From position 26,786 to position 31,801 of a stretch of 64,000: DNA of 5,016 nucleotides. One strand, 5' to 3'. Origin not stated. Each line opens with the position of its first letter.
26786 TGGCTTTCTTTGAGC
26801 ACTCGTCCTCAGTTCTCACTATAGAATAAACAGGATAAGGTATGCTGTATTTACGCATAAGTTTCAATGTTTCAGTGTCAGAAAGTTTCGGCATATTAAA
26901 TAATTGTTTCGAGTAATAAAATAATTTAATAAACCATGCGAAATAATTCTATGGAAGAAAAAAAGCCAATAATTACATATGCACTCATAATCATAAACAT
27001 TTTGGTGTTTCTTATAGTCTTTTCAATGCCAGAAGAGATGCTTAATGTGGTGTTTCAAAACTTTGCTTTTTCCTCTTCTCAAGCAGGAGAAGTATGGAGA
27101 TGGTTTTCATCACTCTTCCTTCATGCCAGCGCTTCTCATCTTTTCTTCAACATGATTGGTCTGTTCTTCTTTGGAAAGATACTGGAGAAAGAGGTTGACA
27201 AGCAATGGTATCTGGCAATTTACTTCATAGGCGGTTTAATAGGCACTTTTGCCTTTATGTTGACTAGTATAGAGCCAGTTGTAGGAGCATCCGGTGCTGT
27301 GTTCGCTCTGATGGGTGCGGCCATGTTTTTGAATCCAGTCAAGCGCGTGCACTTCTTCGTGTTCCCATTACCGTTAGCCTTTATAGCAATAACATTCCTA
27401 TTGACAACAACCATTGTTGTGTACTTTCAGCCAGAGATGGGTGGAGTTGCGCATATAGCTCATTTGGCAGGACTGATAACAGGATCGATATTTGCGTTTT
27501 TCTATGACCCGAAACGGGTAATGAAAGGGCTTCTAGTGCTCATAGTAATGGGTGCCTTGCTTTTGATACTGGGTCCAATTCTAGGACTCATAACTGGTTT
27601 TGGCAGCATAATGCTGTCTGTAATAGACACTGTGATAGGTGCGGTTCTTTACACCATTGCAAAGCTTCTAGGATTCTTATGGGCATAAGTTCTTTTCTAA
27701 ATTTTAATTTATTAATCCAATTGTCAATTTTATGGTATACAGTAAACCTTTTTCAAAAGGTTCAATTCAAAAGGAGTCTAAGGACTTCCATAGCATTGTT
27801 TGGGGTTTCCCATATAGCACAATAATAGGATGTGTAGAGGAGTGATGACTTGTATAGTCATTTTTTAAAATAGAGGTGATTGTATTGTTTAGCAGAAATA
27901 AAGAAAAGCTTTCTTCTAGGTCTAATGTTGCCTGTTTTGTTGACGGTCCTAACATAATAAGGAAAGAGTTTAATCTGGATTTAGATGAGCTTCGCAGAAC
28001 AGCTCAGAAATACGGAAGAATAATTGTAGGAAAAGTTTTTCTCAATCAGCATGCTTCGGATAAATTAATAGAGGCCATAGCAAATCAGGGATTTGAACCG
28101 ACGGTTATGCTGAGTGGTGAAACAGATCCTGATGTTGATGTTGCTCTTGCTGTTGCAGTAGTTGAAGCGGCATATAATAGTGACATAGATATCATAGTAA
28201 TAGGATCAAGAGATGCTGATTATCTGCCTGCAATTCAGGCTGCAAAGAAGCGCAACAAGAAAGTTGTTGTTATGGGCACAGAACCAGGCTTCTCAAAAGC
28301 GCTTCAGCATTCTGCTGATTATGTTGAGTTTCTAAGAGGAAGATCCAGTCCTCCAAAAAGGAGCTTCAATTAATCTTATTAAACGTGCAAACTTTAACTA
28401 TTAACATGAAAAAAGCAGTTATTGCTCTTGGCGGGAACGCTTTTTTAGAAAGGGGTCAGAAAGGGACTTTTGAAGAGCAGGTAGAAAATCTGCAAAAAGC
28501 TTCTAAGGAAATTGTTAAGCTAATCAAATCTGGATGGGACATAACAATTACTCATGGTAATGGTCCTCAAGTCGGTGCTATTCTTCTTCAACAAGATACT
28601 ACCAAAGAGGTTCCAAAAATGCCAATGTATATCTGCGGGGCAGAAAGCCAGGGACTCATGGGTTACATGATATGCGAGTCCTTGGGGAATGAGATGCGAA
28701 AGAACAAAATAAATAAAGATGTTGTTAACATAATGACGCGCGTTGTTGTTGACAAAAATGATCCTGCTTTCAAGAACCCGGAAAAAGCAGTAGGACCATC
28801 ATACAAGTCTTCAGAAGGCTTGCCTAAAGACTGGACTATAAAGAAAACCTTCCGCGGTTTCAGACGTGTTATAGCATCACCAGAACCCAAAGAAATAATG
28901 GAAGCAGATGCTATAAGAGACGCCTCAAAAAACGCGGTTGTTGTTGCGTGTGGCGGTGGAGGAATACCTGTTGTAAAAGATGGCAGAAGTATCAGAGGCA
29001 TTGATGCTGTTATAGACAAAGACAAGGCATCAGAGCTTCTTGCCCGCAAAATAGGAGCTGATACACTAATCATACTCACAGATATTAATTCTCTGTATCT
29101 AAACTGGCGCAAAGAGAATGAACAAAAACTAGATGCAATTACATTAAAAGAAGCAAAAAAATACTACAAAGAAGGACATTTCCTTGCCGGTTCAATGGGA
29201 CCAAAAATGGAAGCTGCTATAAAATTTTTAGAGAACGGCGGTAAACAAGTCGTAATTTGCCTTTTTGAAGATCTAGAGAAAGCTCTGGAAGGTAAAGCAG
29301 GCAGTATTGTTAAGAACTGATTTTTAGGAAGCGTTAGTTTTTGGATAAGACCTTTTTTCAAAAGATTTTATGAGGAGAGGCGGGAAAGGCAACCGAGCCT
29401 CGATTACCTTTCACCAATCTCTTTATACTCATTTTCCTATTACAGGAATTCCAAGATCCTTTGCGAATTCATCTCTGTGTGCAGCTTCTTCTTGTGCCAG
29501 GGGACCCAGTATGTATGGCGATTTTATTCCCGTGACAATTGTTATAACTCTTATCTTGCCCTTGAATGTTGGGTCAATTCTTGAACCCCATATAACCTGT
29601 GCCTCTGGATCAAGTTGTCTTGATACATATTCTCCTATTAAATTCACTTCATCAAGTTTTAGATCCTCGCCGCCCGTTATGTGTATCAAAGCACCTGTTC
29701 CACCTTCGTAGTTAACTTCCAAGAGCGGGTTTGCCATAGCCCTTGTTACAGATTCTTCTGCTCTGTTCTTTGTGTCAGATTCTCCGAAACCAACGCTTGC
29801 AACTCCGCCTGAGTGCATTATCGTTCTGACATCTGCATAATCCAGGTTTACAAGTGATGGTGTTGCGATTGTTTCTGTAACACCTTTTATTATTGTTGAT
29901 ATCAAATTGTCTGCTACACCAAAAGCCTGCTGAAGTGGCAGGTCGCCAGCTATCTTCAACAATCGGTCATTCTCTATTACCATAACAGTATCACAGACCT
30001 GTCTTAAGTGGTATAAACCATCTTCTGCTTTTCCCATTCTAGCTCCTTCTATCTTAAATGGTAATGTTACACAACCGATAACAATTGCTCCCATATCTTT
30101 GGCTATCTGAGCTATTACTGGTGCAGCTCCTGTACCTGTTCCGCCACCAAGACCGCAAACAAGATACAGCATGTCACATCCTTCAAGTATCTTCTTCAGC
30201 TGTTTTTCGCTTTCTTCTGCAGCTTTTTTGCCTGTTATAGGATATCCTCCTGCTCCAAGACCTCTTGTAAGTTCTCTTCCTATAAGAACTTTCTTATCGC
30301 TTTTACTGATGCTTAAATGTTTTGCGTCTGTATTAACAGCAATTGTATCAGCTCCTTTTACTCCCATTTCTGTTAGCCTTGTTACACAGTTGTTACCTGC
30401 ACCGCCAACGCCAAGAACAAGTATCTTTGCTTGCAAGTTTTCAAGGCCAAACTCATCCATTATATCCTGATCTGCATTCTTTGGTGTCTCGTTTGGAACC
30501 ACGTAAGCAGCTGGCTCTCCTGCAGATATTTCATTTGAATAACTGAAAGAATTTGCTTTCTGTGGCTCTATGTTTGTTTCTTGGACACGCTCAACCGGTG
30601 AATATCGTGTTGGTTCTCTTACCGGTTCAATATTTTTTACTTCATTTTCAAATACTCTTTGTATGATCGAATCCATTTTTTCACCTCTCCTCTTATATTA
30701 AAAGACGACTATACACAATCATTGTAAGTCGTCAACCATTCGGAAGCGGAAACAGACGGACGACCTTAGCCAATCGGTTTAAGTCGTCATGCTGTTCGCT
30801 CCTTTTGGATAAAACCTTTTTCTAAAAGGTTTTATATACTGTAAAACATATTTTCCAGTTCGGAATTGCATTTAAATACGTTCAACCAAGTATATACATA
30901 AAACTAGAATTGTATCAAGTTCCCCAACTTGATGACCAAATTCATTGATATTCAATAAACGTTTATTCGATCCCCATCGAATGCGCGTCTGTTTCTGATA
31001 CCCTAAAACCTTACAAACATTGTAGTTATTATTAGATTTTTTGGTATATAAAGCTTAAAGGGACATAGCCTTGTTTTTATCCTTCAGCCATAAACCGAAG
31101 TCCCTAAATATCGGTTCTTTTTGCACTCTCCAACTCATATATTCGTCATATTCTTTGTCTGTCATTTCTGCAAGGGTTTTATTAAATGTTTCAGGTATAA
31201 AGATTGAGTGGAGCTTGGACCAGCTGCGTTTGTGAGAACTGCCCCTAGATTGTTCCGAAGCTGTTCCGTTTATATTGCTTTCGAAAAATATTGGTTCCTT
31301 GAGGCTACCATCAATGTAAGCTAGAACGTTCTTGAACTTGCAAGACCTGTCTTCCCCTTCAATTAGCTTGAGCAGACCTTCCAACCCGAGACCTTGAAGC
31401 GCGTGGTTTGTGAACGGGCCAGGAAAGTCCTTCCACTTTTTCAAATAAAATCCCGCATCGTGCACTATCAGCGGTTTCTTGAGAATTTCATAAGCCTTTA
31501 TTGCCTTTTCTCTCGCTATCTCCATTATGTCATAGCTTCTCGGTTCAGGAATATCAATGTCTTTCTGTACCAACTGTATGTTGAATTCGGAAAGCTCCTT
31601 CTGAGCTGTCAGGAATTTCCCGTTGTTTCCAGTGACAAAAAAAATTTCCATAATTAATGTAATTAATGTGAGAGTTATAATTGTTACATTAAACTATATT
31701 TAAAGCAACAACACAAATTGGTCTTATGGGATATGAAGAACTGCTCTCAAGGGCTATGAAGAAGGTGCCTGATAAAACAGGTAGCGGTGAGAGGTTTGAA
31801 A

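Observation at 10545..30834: Dispersed ~35-40-nt hairpin repeat family found both in intergenic DNA and inside tRNA introns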

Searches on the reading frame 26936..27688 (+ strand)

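Call 31: search_protein_families(library=pfam, proteins=[window:26936-27688:+], max_evalue=0.001)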
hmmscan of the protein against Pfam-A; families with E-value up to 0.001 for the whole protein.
window:26936-27688:+ (250 aa): 1 family
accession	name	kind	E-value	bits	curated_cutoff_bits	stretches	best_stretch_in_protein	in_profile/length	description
PF01694.28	Rhomboid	-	1.3e-31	110.2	22.6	1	51-190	2-140/143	Rhomboid domain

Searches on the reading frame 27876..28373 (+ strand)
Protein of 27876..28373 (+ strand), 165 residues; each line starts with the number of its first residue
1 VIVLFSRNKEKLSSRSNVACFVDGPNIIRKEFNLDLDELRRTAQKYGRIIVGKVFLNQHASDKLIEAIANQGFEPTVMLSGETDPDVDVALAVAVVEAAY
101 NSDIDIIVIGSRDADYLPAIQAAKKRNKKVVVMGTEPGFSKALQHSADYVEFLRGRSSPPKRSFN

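Call 31: search_protein_families(library=pfam, proteins=[window:27876-28373:+], max_evalue=0.001)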
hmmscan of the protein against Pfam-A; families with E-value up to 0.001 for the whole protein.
window:27876-28373:+ (165 aa): 1 family
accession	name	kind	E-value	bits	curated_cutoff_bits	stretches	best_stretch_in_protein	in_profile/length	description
PF01936.24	NYN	-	4.9e-24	85.9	24.2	1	18-151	2-142/145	NYN domain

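Call 103: find_homologous_proteins(query=window:27876-28373:+, max_evalue=1e-30)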
Query window:27876-28373:+ (165 aa): 1146 proteins with E <= 1e-30 among 1311 candidates; the best 120 are listed.
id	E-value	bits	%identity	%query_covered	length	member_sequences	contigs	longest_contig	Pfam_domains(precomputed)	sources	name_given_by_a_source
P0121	9.6e-99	345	99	98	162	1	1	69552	PF01936.25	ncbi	ncbi:MAG: NYN domain-containing protein [Nanoarchaeota archaeon]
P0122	5.5e-77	275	77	99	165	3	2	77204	PF01936.25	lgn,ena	-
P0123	2.2e-74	266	78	95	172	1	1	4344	PF01936.25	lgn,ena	-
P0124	2.1e-73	263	75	98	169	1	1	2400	PF01936.25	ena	-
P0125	4.3e-62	226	66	98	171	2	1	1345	PF01936.25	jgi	-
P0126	7.6e-62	226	65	96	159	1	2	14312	PF01936.25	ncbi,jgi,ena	-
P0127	8.6e-62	225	68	93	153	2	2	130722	PF01936.25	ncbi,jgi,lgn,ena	-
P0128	1.0e-61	225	73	85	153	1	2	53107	PF01936.25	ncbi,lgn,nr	ncbi:MAG: TIGR00288 family NYN domain-containing protein [Candidatus Aenigmarchaeota archaeon]|nr:TI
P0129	1.1e-61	225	66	97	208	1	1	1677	PF01936.25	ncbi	-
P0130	1.5e-61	225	68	93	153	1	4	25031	PF01936.25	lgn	-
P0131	2.2e-61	224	72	84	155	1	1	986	PF01936.25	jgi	-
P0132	2.6e-61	224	65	96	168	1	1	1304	PF01936.25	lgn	-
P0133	2.6e-61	224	67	89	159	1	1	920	PF01936.25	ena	-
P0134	3.0e-61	224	67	93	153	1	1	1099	PF01936.25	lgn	-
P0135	3.4e-61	223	67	93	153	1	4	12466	PF01936.25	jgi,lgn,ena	-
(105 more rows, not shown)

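Call 104: find_encoding_contigs(protein=P0122, flank=10000, max_places=3)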
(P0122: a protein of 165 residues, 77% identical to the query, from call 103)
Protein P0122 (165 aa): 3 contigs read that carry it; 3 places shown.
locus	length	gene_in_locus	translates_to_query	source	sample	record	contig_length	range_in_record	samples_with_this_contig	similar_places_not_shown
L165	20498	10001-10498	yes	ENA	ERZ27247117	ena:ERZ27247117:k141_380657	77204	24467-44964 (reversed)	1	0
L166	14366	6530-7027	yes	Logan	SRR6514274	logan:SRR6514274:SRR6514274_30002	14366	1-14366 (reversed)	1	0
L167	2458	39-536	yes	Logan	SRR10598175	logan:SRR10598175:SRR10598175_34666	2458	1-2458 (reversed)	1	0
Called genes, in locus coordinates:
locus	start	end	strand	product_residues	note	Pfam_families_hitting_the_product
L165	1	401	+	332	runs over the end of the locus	PF00005:ABC_tran, PF13175:AAA_15 (faint), PF13304:AAA_21 (weak), PF13732:DrrA1-3_C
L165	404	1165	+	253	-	PF01061:ABC2_membrane, PF12698:ABC2_membrane_3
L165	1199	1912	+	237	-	-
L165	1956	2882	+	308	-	PF02729:OTCace_N, PF00185:OTCace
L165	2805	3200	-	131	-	-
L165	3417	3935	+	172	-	PF21349:RUBY_RBDX (weak), PF22277:EncFtn-like (faint), PF02915:Rubrerythrin (weak)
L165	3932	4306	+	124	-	PF06397:Desulfoferrod_N, PF01880:Desulfoferrodox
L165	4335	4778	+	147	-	-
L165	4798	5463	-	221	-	PF03483:B3_4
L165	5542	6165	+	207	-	PF22175:Ogg-HhH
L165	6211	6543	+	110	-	-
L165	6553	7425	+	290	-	PF13353:Fer4_12 (weak), PF04055:Radical_SAM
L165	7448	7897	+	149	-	PF27325:MJ0538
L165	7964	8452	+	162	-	-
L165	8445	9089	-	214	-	PF13549:ATP-grasp_5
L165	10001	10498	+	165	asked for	PF01936:NYN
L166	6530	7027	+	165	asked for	PF01936:NYN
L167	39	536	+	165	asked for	PF01936:NYN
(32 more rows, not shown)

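Call 105: find_encoding_contigs(protein=P0123, flank=5000, max_places=2)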
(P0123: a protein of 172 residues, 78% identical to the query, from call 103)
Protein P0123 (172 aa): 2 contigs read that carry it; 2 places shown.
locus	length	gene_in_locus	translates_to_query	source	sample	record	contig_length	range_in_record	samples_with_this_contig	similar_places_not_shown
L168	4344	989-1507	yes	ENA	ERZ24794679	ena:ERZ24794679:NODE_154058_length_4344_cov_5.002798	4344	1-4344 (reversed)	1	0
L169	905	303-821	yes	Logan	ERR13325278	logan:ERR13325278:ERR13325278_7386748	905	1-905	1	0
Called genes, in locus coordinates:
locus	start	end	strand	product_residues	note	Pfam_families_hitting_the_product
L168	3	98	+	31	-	?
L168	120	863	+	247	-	PF01694:Rhomboid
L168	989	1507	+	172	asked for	PF01936:NYN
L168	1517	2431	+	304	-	PF00696:AA_kinase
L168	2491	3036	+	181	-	-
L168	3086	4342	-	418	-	?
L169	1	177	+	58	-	?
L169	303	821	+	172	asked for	PF01936:NYN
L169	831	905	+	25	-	?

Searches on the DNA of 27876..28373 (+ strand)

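Call 107: search_with_rna_model(model_id=R1, sources=[L165, L166, L167, L168, L169], filters=off, max_evalue=0.5)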
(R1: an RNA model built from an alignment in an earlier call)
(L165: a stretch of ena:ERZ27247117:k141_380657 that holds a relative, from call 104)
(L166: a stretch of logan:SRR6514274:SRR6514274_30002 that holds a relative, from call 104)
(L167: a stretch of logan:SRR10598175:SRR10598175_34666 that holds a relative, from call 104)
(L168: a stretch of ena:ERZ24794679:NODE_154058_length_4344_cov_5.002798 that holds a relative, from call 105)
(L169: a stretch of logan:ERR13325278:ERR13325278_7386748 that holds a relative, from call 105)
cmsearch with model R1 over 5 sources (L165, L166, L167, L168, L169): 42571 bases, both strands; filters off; matches with E-value up to 0.5: 4.
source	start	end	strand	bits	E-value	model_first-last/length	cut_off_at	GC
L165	13060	13094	-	35.5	6.1e-07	1-34/34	no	0.37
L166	9589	9623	-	35.5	6.1e-07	1-34/34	no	0.37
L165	13070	13094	+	15.7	0.059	1-24/34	no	0.32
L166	9599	9623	+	15.7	0.059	1-24/34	no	0.32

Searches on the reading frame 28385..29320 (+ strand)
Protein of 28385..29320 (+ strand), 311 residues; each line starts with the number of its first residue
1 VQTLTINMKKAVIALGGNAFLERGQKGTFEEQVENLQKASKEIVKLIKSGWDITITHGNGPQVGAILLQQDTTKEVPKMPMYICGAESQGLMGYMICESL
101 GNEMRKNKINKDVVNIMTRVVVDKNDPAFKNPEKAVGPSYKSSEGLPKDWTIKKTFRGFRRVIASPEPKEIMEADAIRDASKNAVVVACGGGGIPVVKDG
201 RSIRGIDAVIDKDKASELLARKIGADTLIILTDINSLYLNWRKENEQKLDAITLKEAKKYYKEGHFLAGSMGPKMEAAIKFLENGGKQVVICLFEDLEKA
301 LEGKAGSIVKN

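Call 31: search_protein_families(library=pfam, proteins=[window:28385-29320:+], max_evalue=0.001)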
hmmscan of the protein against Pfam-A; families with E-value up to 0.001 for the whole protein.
window:28385-29320:+ (311 aa): 1 family
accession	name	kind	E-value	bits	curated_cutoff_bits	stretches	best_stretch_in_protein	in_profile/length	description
PF00696.33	AA_kinase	-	2.1e-26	93.6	24.9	1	9-292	1-233/234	Amino acid kinase family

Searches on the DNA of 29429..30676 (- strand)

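Call 85: search_with_rna_model(model_id=R1, sources=[L160, L161, L162, L163, L164], filters=off, max_evalue=0.5)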
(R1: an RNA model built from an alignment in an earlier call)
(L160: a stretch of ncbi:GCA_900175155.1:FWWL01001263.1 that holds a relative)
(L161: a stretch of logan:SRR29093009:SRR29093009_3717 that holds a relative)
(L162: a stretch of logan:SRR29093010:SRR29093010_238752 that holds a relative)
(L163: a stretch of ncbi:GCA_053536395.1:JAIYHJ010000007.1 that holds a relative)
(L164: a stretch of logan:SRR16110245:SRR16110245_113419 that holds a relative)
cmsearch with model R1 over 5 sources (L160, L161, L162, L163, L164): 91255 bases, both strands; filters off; matches with E-value up to 0.5: 0.
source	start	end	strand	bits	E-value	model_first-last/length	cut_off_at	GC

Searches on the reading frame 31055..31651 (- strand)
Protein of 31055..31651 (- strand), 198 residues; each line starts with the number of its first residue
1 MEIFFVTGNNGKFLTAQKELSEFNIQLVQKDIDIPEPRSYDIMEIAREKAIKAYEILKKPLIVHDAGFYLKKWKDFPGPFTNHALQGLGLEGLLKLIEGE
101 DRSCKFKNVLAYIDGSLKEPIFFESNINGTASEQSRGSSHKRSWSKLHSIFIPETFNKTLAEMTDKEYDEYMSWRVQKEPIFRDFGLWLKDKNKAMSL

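Call 31: search_protein_families(library=pfam, proteins=[window:31055-31651:-], max_evalue=0.001)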
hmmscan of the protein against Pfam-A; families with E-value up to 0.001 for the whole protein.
window:31055-31651:- (198 aa): 1 family
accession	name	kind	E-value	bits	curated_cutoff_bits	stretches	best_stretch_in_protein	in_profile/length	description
PF01725.21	Ham1p_like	-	7.7e-24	85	22.5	1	3-170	1-172/186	Ham1 family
